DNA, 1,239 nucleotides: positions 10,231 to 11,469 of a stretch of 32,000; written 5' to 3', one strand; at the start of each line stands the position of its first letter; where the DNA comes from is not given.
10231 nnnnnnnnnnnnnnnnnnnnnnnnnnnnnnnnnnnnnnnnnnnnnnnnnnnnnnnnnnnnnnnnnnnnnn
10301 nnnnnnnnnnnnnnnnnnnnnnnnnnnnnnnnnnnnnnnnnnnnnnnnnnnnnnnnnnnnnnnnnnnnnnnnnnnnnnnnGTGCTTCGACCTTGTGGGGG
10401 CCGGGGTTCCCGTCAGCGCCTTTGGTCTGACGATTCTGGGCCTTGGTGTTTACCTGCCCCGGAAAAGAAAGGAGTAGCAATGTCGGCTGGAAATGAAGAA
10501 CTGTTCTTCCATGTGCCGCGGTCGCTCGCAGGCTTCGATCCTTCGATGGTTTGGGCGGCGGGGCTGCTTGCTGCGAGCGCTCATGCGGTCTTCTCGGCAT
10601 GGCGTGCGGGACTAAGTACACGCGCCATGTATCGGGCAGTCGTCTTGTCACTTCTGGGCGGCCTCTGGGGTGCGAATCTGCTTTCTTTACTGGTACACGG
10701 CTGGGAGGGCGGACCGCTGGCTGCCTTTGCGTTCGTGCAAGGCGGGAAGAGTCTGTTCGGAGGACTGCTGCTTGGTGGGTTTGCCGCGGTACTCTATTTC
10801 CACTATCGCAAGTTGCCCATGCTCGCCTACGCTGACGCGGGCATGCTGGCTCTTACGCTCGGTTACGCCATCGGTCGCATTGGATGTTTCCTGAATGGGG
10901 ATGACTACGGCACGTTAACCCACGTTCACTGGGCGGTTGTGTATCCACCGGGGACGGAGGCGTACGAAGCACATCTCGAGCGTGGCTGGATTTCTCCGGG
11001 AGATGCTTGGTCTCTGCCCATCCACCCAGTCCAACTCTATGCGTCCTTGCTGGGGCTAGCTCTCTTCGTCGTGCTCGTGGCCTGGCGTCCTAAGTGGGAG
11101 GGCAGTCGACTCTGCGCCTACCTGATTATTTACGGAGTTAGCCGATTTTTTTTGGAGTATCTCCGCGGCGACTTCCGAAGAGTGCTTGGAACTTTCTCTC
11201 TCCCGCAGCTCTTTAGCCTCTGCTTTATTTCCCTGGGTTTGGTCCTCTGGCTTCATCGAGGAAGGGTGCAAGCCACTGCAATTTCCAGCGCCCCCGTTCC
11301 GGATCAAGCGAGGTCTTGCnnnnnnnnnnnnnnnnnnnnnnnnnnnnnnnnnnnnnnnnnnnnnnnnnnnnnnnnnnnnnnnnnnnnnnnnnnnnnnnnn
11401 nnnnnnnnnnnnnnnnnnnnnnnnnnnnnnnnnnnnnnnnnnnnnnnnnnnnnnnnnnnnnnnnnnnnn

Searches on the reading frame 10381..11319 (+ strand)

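Call 9: search_protein_families(library=pfam, proteins=[window:10381-11319:+], max_evalue=0.001)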
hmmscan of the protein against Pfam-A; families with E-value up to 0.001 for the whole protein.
window:10381-11319:+ (313 aa): 1 family
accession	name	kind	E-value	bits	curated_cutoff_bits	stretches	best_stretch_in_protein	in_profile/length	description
PF01790.23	LGT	-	1.3e-41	142.9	24.9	1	56-291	16-239/240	Prolipoprotein diacylglyceryl transferase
